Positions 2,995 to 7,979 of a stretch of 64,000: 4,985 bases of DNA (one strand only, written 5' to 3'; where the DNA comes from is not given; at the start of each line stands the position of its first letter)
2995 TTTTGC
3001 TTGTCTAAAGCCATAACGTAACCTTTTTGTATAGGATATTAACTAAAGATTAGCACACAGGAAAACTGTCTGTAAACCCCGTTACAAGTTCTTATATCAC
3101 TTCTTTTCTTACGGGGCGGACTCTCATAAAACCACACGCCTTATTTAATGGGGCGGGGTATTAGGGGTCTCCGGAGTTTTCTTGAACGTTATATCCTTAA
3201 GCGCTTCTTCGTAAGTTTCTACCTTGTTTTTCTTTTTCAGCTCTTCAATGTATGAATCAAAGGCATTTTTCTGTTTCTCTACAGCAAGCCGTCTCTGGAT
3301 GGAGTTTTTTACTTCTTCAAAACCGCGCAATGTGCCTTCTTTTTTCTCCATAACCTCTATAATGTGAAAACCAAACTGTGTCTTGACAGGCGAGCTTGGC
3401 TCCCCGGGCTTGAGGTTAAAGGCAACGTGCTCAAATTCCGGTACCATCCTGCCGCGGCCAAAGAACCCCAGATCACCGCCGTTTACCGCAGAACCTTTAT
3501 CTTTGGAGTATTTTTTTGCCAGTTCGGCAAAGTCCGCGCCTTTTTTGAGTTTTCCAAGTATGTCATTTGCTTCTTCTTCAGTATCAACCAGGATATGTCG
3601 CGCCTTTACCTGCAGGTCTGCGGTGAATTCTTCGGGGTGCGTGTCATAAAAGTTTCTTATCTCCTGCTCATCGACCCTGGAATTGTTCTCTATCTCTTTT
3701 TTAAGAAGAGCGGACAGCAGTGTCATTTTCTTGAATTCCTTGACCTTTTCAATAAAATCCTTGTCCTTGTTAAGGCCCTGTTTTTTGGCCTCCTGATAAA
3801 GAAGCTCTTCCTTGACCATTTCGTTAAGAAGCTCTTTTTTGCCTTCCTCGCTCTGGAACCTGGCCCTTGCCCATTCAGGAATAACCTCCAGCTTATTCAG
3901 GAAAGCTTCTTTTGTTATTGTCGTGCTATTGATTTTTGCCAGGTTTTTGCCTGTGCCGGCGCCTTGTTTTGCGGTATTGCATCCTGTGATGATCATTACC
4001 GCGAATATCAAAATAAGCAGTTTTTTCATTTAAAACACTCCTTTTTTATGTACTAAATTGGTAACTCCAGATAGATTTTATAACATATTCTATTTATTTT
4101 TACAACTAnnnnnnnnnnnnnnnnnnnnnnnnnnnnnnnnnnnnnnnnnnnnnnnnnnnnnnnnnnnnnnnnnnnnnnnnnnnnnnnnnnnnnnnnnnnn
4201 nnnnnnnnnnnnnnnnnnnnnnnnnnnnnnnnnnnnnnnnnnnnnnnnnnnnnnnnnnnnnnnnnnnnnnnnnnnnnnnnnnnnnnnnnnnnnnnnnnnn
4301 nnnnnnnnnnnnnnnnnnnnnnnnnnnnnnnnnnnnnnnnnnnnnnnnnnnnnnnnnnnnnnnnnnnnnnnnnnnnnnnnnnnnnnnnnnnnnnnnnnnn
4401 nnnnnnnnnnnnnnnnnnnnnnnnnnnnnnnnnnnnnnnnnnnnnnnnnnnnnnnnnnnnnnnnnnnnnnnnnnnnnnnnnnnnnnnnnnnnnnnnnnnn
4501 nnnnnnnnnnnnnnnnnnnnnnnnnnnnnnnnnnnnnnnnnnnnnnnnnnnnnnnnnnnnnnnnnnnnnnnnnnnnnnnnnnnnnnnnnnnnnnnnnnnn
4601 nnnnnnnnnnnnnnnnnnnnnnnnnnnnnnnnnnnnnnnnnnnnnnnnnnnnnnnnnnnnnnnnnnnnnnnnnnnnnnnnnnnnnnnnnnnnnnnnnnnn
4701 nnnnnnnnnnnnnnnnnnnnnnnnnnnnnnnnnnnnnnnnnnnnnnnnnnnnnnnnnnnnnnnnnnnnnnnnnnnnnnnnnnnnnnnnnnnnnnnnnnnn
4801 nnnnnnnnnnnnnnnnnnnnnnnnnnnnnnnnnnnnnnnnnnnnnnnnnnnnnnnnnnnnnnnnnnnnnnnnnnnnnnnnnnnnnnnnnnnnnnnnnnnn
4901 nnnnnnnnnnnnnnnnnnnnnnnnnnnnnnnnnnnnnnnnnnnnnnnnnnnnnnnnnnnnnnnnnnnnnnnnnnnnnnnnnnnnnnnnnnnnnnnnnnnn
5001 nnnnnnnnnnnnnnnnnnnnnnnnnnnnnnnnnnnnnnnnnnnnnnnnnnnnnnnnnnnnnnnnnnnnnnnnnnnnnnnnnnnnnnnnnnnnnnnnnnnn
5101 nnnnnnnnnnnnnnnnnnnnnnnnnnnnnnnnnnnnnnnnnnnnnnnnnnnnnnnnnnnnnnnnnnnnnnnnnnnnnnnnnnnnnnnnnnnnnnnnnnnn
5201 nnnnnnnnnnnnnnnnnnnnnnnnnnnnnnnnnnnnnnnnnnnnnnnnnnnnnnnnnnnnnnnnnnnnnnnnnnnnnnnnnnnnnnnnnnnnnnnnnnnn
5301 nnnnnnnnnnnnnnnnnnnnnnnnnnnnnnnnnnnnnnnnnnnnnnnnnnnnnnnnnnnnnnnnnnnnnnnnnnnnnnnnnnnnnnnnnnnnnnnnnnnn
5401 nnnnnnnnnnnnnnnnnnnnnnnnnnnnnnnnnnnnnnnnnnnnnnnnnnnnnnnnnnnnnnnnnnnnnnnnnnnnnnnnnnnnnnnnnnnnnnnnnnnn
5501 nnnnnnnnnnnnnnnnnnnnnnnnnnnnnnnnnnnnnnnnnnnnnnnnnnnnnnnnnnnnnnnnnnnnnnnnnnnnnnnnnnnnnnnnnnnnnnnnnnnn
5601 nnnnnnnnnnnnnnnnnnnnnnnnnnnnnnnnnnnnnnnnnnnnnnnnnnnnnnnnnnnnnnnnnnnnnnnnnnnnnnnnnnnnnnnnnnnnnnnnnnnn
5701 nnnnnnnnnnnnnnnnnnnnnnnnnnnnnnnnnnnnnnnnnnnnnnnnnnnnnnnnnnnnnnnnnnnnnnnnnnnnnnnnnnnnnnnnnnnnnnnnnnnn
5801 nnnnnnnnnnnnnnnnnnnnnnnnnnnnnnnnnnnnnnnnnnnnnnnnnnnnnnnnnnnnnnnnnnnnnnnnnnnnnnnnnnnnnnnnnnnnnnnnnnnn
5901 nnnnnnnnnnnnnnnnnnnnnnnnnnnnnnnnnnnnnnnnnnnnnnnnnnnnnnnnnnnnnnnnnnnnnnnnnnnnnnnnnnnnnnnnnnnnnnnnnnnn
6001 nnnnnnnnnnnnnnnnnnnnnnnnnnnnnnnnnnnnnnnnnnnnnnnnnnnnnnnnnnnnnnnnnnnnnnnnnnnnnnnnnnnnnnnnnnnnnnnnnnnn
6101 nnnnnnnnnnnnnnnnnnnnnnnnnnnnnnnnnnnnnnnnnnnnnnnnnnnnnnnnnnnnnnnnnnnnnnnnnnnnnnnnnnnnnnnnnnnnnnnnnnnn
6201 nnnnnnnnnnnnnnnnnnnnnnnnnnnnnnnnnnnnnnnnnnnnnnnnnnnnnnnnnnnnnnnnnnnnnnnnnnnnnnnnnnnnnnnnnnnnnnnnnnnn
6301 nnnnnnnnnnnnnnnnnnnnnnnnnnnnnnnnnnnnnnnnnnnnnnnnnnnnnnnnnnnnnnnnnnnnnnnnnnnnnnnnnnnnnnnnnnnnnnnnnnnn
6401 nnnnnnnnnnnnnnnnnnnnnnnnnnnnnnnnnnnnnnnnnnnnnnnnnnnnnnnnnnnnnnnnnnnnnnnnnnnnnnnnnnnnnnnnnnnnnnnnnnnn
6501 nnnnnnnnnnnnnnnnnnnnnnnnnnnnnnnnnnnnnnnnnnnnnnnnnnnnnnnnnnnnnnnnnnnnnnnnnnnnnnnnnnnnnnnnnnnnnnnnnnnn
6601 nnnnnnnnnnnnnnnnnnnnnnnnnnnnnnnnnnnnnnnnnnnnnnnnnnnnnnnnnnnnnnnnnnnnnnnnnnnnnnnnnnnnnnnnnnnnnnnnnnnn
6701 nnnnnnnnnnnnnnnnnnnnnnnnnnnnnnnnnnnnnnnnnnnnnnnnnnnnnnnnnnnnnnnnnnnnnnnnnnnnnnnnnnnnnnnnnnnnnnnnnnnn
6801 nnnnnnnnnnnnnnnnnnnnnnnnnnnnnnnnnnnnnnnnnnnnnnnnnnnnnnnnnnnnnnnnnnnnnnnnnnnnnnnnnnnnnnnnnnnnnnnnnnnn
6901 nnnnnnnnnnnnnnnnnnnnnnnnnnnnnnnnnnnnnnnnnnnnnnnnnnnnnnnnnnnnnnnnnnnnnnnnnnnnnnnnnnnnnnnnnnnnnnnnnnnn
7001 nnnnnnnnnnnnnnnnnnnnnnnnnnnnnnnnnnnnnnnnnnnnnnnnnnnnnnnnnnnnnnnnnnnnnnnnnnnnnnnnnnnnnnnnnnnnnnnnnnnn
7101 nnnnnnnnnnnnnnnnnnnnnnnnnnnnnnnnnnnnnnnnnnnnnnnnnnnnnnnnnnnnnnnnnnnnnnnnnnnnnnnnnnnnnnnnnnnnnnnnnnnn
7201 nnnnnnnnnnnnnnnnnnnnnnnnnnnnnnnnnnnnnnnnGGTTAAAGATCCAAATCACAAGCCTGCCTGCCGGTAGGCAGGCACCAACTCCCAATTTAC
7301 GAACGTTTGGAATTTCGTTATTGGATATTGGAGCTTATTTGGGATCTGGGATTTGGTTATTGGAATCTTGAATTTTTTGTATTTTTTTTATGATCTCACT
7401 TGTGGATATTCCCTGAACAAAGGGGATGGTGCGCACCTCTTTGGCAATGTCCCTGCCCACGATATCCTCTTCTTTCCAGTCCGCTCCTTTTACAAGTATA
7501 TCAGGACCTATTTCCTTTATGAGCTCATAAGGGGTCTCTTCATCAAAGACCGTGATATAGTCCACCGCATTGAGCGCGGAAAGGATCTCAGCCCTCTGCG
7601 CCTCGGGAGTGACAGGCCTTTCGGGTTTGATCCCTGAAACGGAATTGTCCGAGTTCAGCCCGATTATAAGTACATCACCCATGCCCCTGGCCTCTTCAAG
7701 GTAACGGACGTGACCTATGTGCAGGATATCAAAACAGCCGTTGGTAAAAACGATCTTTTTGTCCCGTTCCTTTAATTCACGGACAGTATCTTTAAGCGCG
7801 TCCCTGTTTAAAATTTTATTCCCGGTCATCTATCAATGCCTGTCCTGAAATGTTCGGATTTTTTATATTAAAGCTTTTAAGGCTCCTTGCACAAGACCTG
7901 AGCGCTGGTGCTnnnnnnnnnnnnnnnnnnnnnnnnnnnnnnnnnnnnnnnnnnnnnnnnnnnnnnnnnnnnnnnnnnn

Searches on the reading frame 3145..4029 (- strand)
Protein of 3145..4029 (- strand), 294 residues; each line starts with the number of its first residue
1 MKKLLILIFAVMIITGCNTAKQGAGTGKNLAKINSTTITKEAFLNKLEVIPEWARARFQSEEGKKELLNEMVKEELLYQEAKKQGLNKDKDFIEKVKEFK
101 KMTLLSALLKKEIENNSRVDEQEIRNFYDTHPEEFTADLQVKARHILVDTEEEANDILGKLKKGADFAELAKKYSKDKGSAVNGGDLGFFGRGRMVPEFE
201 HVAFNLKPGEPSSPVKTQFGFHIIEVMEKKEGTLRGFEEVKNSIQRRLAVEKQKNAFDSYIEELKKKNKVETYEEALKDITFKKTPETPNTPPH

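Call 53: search_protein_families(library=pfam, proteins=[window:3145-4029:-], max_evalue=0.0001)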
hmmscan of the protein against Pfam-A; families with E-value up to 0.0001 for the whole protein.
window:3145-4029:- (294 aa): 5 families
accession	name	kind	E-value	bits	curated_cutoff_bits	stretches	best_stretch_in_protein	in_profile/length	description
PF13616.12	Rotamase_3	-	1e-31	110.3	22.5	1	136-230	12-116/116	PPIC-type PPIASE domain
PF00639.27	Rotamase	-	3.8e-26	92.3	21.7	1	149-227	17-96/97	PPIC-type PPIASE domain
PF13145.12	Rotamase_2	-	4.5e-20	73.1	27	1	119-242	1-121/121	PPIC-type PPIASE domain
PF13624.11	SurA_N_3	-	1.5e-09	38.3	27.2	1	2-93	15-113/162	SurA-like N-terminal domain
PF13623.11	SurA_N_2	-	3.3e-08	34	28.5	1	4-96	18-118/145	SurA-like N-terminal domain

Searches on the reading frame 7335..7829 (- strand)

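Call 53: search_protein_families(library=pfam, proteins=[window:7335-7829:-], max_evalue=0.0001)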
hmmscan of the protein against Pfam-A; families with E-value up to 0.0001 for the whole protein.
window:7335-7829:- (164 aa): 1 family
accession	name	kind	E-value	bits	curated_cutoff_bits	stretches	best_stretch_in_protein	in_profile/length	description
PF01467.32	CTP_transf_like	-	2.3e-21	76.9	21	1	28-148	1-132/133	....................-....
